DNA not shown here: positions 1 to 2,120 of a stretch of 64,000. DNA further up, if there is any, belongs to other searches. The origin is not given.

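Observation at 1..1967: Unannotated edge-truncated Mrr-nuclease + STAND NTPase gene on a lower-GC island (Avs/NLR-like antiphage candidate)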

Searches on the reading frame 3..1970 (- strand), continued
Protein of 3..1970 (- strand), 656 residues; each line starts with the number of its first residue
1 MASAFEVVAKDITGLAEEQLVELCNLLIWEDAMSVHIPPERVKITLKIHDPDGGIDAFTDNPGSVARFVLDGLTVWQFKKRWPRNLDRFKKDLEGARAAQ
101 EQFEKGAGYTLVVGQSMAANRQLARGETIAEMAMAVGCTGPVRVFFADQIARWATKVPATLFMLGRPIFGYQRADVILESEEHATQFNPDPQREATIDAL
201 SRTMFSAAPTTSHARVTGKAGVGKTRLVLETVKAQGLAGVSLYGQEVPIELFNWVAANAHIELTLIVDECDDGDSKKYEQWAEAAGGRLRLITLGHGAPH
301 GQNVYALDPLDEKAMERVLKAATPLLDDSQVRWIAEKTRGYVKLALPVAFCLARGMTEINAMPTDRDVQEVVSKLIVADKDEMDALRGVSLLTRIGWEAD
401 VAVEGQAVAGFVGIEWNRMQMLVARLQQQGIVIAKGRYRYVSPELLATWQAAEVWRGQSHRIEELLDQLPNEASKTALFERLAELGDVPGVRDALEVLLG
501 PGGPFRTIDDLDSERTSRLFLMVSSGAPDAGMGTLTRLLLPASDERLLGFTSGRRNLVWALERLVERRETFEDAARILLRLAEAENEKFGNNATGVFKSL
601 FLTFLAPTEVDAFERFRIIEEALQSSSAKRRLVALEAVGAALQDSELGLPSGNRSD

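Call 62: fold_search(model_id=the predicted structure, library=pdb)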
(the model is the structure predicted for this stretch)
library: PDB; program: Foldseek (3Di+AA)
matches with E <= 10: 1049; with E <= 0.001: 32
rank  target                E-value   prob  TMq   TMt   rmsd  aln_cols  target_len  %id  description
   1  9zjv_A                2.0e-07  1.00  0.21  0.14  29.5       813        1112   10  Human sterile alpha motif domain-containing protein 9 (SAMD9), asymmetric dimer "wing" shape (released 2026-02-25)
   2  9nc9_D                1.4e-06  1.00  0.28  0.24  17.3       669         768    9  Helical assembly of AVAST5 filament (released 2026-02-18)
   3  8dgf_A                2.5e-06  1.00  0.36  0.19  11.4       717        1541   11  Avs4 bound to phage PhiV-1 portal (released 2022-08-03)
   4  1fnn_A                2.7e-06  1.00  0.24  0.39  12.8       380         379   14  CRYSTAL STRUCTURE OF CDC6P FROM PYROBACULUM AEROPHILUM (released 2000-10-04)
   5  8dgc_B                3.5e-06  1.00  0.26  0.12  16.9       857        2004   13  Avs3 bound to phage PhiV-1 terminase (released 2022-08-03)
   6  9nc9_E                1.7e-05  1.00  0.29  0.25  16.8       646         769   10  Helical assembly of AVAST5 filament (released 2026-02-18)
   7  7tji_I                2.4e-05  1.00  0.20  0.31  14.4       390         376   12  S. cerevisiae ORC bound to 84 bp ARS1 DNA and Cdc6 (state 2) with flexible Orc6 N-terminal domain (released 2022-10-05)
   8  2qen                  2.9e-05  1.00  0.29  0.51   6.6       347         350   13  The walker-type atpase paby2304 of pyrococcus abyssi (released 2008-07-01)
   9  2fna_A                3.1e-05  1.00  0.29  0.49   6.2       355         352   12  Crystal structure of an archaeal aaa+ atpase (sso1545) from sulfolobus solfataricus p2 at 2.00 A resolution (released 2006-02-07)
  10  9ria_C                3.3e-05  1.00  0.28  0.22  25.8       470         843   12  Cryo-EM structure of tomato NRC3-AVRcap1b complex (released 2025-07-23)
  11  9xrl_AK               3.9e-05  1.00  0.18  0.14  16.1       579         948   11  Structure of mouse cytoplasmic lattice (CPL) repeating unit (released 2026-03-18)
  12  8jol_B                4.8e-05  1.00  0.31  0.39  12.6       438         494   11  cryo-EM structure of the CED-4/CED-3 holoenzyme (released 2023-06-28)
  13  2a5y_B                5.3e-05  1.00  0.29  0.35  11.8       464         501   10  Structure of a CED-4/CED-9 complex (released 2005-10-11)
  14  7crc_A                6.2e-05  1.00  0.29  0.19  13.7       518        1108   13  Cryo-EM structure of plant NLR RPP1 tetramer in complex with ATR1 (released 2020-12-16)
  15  7xc2_A                7.7e-05  1.00  0.32  0.25  24.3       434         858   10  Cryo EM structure of oligomeric complex formed by wheat CNL Sr35 and the effector AvrSr35 of the wheat stem rust patho (released 2022-09-21)
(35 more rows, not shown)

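Call 65: search_dna_similar(query=L018:7992-11813:+, collection=plasmids, mode=protein, max_evalue=1e-20, max_rows=40, rows=spread)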
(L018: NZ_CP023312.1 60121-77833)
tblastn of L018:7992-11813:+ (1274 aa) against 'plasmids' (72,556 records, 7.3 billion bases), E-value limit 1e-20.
Records with a match: 31; places in all: 32; records where one place covers at least 80% of the query: 25.
Best place of each record, by identity: >=99% 1; <60% 30.
By first word of the organism name: Rhizobium 7; Enterobacter 3; Leptospira 3; Vibrio 2; Burkholderia 2; Xanthomonas 2; Bacillus 1; Sphingobium 1; Methylobacterium 1; Sinorhizobium 1; and 8 more.
By predicted mobility (MOB-suite, as given by PLSDB): conjugative 15; non-mobilizable 14; mobilizable 2.
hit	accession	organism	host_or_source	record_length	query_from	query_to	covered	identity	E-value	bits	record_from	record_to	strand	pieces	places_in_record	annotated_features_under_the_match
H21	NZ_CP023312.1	Vibrio anguillarum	Dicentrarchus labrax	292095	1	1252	98%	100.0%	0e+0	2444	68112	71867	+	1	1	hypothetical protein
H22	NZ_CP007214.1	Burkholderia plantarii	-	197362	1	1251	98%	52.0%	0e+0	1196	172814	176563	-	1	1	hypothetical protein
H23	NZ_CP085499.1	Bacillus cereus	coffee,cell culture,root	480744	3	1240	97%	35.4%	0e+0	639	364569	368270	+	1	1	hypothetical protein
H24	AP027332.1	Sphingobium sp. TomTYG65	-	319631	3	1252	98%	33.5%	2e-172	576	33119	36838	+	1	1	hypothetical protein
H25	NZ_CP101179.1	Xanthomonas campestris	-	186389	3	1232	97%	33.0%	6e-161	597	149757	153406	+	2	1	hypothetical protein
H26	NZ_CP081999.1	Xanthomonas campestris pv. campestris str. CN13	-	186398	3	1232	97%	32.9%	6e-177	589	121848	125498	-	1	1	none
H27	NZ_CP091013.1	Burkholderia cenocepacia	-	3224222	1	1222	96%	33.1%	1e-152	518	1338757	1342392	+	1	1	none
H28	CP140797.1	Rhizobium beringeri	Trifolium pratense,whole organism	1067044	3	1227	96%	32.6%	6e-141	530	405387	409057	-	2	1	hypothetical protein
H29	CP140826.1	Rhizobium beringeri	Trifolium pratense,whole organism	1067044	3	1227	96%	32.6%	6e-141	530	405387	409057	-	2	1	hypothetical protein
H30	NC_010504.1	Methylobacterium radiotolerans JCM 2831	-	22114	3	1232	97%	32.4%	6e-163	548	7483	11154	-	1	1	hypothetical protein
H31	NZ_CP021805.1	Sinorhizobium meliloti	Medicago truncatula,Single Cell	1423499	3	1252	98%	31.7%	9e-92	556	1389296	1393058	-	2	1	none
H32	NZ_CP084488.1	Ensifer adhaerens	cellculture,soil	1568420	10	1233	96%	32.1%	2e-140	527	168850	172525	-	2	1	none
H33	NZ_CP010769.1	Phaeobacter piscinae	cell culture,fish larvae aquaculture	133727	1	1127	88%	34.8%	2e-152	517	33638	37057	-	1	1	hypothetical protein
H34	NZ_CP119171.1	Enterobacter mori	Paris polyphylla,cell culture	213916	3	1245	98%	31.3%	3e-157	531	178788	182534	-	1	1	hypothetical protein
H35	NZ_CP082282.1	Enterobacter cancerogenus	Helicoverpa armigera,metagenomic ...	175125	3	1245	98%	31.3%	2e-155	526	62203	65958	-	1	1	hypothetical protein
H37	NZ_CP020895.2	Legionella longbeachae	Homo sapiens,Respiratory sample - sputum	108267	1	1252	98%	30.9%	2e-151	514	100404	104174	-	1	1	hypothetical protein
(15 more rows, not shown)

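Call 66: get_annotated_region(hit=H22, flank=3000)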
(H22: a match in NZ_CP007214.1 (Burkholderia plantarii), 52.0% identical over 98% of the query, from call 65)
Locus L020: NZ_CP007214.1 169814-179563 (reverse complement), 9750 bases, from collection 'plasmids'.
description: Burkholderia plantarii strain ATCC 43733 plasmid bpln_1p, complete sequence
organism: Burkholderia plantarii (NCBI taxid 41899)
taxonomy: Bacteria; Pseudomonadota; Betaproteobacteria; Burkholderiales; Burkholderiaceae; Burkholderia; Burkholderia plantarii
host: -; source: -; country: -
typing (MOB-suite, as given by PLSDB): conjugative; replicon rep_cluster_1107; relaxase MOBF; mating-pair formation MPF_F
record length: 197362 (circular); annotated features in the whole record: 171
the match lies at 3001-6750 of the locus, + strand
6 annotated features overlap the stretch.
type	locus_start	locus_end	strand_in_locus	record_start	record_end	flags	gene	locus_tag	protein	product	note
CDS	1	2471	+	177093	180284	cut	-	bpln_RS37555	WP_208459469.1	hypothetical protein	-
CDS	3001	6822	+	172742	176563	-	-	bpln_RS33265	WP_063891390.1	hypothetical protein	-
CDS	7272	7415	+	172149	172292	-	-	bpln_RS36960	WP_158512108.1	hypothetical protein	-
CDS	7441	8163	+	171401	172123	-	-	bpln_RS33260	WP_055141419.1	IS6 family transposase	-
CDS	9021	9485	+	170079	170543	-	-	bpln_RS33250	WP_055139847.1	hypothetical protein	-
CDS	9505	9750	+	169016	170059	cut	-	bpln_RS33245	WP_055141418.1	DUF2891 domain-containing protein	-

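Call 67: get_annotated_region(hit=H23, flank=3000)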
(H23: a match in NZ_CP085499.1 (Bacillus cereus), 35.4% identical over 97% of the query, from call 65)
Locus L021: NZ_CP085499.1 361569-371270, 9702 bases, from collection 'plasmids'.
description: Bacillus cereus strain A22 plasmid unnamed1, complete sequence
organism: Bacillus cereus (NCBI taxid 1396)
taxonomy: Bacteria; Bacillota; Bacilli; Bacillales; Bacillaceae; Bacillus; Bacillus cereus
host: -; source: coffee,cell culture,root; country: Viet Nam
typing (MOB-suite, as given by PLSDB): non-mobilizable; replicon rep_cluster_164,rep_cluster_1751
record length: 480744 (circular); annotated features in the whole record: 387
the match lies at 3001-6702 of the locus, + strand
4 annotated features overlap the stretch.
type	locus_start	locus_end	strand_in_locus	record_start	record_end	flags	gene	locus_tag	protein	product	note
CDS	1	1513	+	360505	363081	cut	-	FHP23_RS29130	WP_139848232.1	AAA family ATPase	-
CDS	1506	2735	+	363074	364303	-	-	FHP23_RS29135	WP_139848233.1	ATP-dependent helicase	-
CDS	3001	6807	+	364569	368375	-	-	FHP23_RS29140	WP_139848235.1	hypothetical protein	-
CDS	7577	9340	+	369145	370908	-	-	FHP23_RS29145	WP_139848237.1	DUF262 domain-containing protein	-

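Call 68: get_annotated_region(hit=H30, flank=3000)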
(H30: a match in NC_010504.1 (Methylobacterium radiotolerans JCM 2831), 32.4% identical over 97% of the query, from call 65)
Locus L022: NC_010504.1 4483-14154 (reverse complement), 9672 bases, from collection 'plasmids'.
description: Methylobacterium radiotolerans JCM 2831 plasmid pMRAD07, complete sequence
organism: Methylobacterium radiotolerans JCM 2831 (NCBI taxid 426355)
taxonomy: Bacteria; Pseudomonadota; Alphaproteobacteria; Hyphomicrobiales; Methylobacteriaceae; Methylobacterium; Methylobacterium radiotolerans; Methylobacterium radiotolerans JCM 2831
host: -; source: -; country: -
typing (MOB-suite, as given by PLSDB): non-mobilizable
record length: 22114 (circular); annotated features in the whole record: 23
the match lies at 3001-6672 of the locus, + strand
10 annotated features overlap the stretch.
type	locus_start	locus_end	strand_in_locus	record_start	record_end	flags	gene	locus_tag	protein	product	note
CDS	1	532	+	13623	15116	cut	-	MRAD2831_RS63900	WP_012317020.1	SIR2 family protein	-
CDS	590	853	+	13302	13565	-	-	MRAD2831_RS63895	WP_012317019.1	hypothetical protein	-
CDS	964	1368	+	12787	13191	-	-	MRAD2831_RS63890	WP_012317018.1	hypothetical protein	-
CDS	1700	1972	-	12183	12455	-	-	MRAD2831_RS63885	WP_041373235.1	hypothetical protein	-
CDS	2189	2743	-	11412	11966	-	-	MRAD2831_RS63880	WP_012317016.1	hypothetical protein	-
CDS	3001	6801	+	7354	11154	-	-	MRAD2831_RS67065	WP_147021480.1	hypothetical protein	-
CDS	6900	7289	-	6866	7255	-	-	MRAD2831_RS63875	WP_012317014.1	hypothetical protein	-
CDS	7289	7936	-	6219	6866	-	-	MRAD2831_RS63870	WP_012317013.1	ParA family protein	-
CDS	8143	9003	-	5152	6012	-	-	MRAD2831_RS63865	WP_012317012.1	hypothetical protein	-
CDS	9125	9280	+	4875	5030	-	-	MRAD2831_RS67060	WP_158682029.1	hypothetical protein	-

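Call 69: get_annotated_region(hit=H34, flank=3000)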
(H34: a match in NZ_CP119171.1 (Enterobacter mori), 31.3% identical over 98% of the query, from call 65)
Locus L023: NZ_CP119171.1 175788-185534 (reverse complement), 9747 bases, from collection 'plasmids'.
description: Enterobacter mori strain LgD10 plasmid unnamed, complete sequence
organism: Enterobacter mori (NCBI taxid 539813)
taxonomy: Bacteria; Pseudomonadota; Gammaproteobacteria; Enterobacterales; Enterobacteriaceae; Enterobacter; Enterobacter mori
host: -; source: Paris polyphylla,cell culture; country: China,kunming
typing (MOB-suite, as given by PLSDB): non-mobilizable
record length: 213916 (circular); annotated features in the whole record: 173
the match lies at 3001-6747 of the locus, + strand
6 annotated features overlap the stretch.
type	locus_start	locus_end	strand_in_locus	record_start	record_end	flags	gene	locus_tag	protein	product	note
CDS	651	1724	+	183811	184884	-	-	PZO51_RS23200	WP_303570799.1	Fic family protein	-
CDS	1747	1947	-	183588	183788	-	-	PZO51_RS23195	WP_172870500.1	hypothetical protein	-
CDS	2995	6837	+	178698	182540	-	-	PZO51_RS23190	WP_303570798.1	hypothetical protein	-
CDS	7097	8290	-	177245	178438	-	-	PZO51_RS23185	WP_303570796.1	hypothetical protein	-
CDS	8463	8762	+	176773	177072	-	-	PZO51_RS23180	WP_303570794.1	hypothetical protein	-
CDS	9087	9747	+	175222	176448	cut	-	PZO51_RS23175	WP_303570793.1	RES family NAD+ phosphorylase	-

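Call 70: get_annotated_region(hit=H37, flank=3000)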
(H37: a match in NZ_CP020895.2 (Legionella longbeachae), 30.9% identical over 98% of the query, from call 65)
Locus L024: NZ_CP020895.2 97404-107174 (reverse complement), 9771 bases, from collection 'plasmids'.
description: Legionella longbeachae strain F1157CHC plasmid pLLO-F1157CHC, complete sequence
organism: Legionella longbeachae (NCBI taxid 450)
taxonomy: Bacteria; Pseudomonadota; Gammaproteobacteria; Legionellales; Legionellaceae; Legionella; Legionella longbeachae
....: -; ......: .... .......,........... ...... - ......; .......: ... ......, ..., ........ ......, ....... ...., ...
typing (MOB-suite, as given by PLSDB): conjugative; replicon rep_cluster_413; relaxase MOBF; mating-pair formation MPF_F
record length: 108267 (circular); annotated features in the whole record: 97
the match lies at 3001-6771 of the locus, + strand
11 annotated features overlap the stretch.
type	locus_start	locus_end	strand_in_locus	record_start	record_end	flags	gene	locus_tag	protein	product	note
CDS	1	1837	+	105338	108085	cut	-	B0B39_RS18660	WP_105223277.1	Tn3 family transposase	-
CDS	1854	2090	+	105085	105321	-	-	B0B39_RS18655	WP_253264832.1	hypothetical protein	-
CDS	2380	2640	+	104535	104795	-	-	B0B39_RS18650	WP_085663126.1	type II toxin-antitoxin system RelB/DinJ family antitoxin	GO:0006355 - regulation of DNA-templated transcription [Evidence IEA]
CDS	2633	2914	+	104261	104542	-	-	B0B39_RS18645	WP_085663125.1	type II toxin-antitoxin system YafQ family toxin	-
CDS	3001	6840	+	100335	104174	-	-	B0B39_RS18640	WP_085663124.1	hypothetical protein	-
CDS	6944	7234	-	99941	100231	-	-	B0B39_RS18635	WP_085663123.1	helix-turn-helix transcriptional regulator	-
CDS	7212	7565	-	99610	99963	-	-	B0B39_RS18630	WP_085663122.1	type II toxin-antitoxin system RelE/ParE family toxin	-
CDS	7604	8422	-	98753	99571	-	-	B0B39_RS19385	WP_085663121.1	hypothetical protein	-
CDS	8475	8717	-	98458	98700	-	-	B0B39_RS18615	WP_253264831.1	hypothetical protein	-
CDS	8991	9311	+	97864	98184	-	-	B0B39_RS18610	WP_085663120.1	DUF932 domain-containing protein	-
CDS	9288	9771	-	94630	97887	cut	-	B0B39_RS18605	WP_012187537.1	Tn3 family transposase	-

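Call 71: get_annotated_region(hit=H24, flank=3000)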
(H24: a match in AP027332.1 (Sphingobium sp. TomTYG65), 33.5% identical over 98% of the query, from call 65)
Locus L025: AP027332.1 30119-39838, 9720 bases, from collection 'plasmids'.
description: Sphingobium sp. TomTYG65 plasmid pTomTYG65b DNA, complete genome
organism: Sphingobium sp. TomTYG65 (NCBI taxid 3028888)
taxonomy: Bacteria; Pseudomonadota; Alphaproteobacteria; Sphingomonadales; Sphingomonadaceae; Sphingobium; Sphingobium sp. TomTYG65
host: -; source: -; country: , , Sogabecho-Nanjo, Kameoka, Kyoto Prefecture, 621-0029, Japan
typing (MOB-suite, as given by PLSDB): conjugative; relaxase MOBF; mating-pair formation MPF_F
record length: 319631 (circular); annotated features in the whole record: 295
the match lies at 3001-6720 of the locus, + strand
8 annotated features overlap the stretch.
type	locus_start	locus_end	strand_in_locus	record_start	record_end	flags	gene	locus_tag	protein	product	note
CDS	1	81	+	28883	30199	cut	-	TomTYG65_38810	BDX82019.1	oxidoreductase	-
CDS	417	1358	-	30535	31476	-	-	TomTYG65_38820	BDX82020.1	hypothetical protein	-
CDS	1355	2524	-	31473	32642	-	-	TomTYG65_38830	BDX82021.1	hypothetical protein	-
CDS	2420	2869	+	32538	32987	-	-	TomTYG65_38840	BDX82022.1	hypothetical protein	-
CDS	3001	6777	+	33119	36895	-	-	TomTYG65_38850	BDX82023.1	hypothetical protein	-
CDS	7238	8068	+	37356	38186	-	rlmJ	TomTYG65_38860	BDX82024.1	ribosomal RNA large subunit methyltransferase J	-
CDS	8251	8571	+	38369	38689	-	-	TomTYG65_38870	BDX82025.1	hypothetical protein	-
CDS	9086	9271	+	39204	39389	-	-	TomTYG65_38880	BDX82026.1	hypothetical protein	-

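Call 82: find_homologous_proteins(query=L019:10666-11634:+, max_evalue=1e-30)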
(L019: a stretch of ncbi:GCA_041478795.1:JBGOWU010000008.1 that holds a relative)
Query L019:10666-11634:+ (323 aa): 6355 proteins with E <= 1e-30 among 7273 candidates; the best 120 are listed.
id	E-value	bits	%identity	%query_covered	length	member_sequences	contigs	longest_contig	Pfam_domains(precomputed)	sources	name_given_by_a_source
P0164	9.4e-222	753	100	100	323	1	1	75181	PF23213.2,PF23212.3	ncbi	-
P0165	2.5e-221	752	100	100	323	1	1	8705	PF23213.2,PF23212.3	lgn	-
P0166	5.9e-210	714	94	100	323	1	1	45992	PF23213.2,PF23212.3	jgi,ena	-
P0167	2.7e-204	696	92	100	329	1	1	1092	PF23213.2,PF23212.3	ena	-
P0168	8.0e-197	671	88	100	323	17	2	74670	PF23213.2,PF23212.3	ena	-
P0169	1.5e-196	670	89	100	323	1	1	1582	PF23213.2,PF23212.3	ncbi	-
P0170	2.4e-195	666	88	100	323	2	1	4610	PF23213.2,PF23212.3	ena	-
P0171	1.1e-192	658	85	100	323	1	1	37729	PF23213.2,PF23212.3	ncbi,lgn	-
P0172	3.5e-191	653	85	100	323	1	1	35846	PF23213.2,PF23212.3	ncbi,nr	ncbi:MAG: hypothetical protein HYX50_05400 [Chloroflexi bacterium]|nr:hypothetical protein [Chlorofl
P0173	1.7e-190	650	94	92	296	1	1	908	PF23213.2,PF23212.3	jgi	jgi:hypothetical protein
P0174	8.4e-190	648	84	100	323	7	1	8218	PF23213.2,PF23212.3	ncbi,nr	ncbi:MAG: hypothetical protein HY873_04050 [Chloroflexi bacterium]|nr:hypothetical protein [Chlorofl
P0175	1.7e-188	644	84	100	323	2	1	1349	PF23213.2,PF23212.3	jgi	-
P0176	3.2e-188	643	84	100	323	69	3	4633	PF23213.2,PF23212.3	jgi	-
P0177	2.4e-187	640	82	100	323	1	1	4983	PF23213.2,PF23212.3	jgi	jgi:hypothetical protein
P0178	4.4e-187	639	82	100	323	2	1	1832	PF23213.2,PF23212.3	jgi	jgi:hypothetical protein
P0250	8.4e-145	500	67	100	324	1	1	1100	PF23213.2,PF23212.3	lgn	-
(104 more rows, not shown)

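Call 84: find_encoding_contigs(protein=P0166, flank=9000, max_places=2)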
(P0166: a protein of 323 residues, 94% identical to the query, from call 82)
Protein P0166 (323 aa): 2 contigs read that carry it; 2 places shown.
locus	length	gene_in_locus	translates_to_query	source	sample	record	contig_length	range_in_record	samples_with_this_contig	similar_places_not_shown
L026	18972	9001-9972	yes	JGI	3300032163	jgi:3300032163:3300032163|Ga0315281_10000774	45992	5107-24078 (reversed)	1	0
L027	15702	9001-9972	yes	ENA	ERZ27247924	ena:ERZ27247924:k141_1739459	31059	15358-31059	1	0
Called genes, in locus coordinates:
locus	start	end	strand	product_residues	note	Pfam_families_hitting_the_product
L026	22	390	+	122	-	PF02537:CRCB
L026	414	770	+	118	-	PF02641:DUF190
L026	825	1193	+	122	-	PF07858:LEH, PF07366:SnoaL, PF12680:SnoaL_2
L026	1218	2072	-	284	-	PF00378:ECH_1, PF16113:ECH_2, PF00378:ECH_1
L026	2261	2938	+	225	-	-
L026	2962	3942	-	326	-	PF03706:LPG_synthase_TM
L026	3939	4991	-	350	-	PF00535:Glycos_transf_2, PF10111:Glyco_tranf_2_2 (weak), PF13641:Glyco_tranf_2_3, PF13632:Glyco_trans_2_3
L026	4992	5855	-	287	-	PF13489:Methyltransf_23 (weak), PF08241:Methyltransf_11, PF13649:Methyltransf_25 (weak)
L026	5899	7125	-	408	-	PF00535:Glycos_transf_2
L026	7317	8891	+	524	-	PF13231:PMT_2 (weak)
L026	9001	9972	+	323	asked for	PF23213:, PF23212:DUF7064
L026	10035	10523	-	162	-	PF11716:MDMPI_N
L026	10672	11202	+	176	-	PF01844:HNH, PF14279:HNH_5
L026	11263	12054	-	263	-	PF00106:adh_short, PF08659:KR (weak), PF13561:adh_short_C2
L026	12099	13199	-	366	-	PF09587:PGA_cap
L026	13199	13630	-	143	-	PF00583:Acetyltransf_1, PF13673:Acetyltransf_10 (weak), PF13508:Acetyltransf_7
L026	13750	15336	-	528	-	PF00389:2-Hacid_dh, PF02826:2-Hacid_dh_C, PF19304:PGDH_inter, PF01842:ACT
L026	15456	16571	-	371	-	PF00266:Aminotran_5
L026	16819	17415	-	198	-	-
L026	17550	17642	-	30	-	-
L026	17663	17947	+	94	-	-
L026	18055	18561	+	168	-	-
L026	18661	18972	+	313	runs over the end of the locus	PF00930:DPPIV_N (faint), PF26550:Tricorn_2nd (faint), PF07676:PD40, PF26549:Tricorn_N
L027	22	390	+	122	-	PF02537:CRCB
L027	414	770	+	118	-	PF02641:DUF190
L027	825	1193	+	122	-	PF07858:LEH, PF07366:SnoaL, PF12680:SnoaL_2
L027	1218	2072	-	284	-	PF00378:ECH_1, PF16113:ECH_2, PF00378:ECH_1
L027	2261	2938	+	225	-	-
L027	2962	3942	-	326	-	PF03706:LPG_synthase_TM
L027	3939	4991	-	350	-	PF00535:Glycos_transf_2, PF10111:Glyco_tranf_2_2 (weak), PF13641:Glyco_tranf_2_3, PF13632:Glyco_trans_2_3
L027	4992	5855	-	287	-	PF13489:Methyltransf_23 (weak), PF08241:Methyltransf_11, PF13649:Methyltransf_25 (weak)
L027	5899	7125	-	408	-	PF00535:Glycos_transf_2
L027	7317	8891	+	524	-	PF13231:PMT_2 (weak)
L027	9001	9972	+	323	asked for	PF23213:, PF23212:DUF7064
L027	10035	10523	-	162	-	PF11716:MDMPI_N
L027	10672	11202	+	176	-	PF01844:HNH, PF14279:HNH_5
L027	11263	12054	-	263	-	PF00106:adh_short, PF08659:KR (weak), PF13561:adh_short_C2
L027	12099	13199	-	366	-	PF09587:PGA_cap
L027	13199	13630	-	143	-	PF00583:Acetyltransf_1, PF13673:Acetyltransf_10 (weak), PF13508:Acetyltransf_7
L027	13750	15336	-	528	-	PF00389:2-Hacid_dh, PF02826:2-Hacid_dh_C, PF19304:PGDH_inter, PF01842:ACT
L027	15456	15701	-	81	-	?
